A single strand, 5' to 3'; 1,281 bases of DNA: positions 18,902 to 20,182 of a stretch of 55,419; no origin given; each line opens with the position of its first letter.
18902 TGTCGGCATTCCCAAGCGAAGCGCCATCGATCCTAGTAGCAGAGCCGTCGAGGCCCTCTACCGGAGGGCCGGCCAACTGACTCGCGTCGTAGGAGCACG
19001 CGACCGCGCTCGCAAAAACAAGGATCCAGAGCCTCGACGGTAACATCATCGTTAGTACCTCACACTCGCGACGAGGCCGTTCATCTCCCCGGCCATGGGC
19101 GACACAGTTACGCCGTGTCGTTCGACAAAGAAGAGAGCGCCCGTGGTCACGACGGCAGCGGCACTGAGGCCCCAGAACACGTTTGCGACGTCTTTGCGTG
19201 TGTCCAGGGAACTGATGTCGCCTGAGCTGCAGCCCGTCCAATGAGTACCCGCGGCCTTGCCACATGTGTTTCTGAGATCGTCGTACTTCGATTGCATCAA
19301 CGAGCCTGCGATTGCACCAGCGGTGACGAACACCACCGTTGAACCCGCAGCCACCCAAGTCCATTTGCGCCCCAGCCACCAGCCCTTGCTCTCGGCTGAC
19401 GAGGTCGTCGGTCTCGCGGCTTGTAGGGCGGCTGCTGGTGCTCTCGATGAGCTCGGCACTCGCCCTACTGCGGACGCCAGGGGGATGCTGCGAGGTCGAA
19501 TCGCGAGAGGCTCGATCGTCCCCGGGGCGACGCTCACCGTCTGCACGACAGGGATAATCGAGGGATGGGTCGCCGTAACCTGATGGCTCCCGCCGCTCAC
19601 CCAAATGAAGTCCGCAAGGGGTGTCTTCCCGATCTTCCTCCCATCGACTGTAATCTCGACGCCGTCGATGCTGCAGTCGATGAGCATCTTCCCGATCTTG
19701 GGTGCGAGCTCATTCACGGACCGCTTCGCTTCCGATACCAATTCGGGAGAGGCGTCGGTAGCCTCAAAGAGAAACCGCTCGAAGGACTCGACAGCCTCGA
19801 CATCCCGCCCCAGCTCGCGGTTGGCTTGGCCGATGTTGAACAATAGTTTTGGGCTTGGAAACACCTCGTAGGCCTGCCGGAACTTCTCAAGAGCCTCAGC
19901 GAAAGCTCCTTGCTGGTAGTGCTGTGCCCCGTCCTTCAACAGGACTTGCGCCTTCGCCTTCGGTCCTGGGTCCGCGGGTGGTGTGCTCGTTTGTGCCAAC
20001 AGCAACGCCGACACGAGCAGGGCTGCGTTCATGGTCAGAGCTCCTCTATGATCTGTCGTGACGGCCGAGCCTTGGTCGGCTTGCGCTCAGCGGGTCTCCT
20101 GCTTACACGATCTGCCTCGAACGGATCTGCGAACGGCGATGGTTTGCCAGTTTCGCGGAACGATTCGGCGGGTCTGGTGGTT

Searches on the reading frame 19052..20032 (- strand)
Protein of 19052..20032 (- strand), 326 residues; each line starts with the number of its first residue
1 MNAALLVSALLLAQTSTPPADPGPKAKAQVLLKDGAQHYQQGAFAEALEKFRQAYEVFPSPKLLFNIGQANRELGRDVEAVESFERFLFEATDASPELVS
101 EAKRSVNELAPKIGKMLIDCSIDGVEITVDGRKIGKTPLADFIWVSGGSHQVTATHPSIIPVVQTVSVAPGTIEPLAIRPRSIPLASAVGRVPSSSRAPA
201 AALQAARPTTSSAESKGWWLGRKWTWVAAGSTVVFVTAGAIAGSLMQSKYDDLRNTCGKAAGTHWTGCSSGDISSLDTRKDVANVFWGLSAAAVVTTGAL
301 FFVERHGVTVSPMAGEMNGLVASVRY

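Call 15: search_protein_families(library=pfam, proteins=[window:19052-20032:-], max_evalue=0.001)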
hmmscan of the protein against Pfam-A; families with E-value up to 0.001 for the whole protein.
window:19052-20032:- (326 aa): 4 families
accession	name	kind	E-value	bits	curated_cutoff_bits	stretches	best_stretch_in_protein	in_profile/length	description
PF07719.23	TPR_2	-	1.1e-07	31.8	27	0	35-59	8-32/34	Tetratricopeptide repeat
PF13432.12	TPR_16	-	1.1e-06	29.4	32.7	1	38-91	7-61/65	Tetratricopeptide repeat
PF00515.34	TPR_1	-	2e-05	24.7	27.8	0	34-60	7-33/34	Tetratricopeptide repeat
PF08308.17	PEGA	-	0.00027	21.2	20.8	1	116-171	4-58/71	PEGA domain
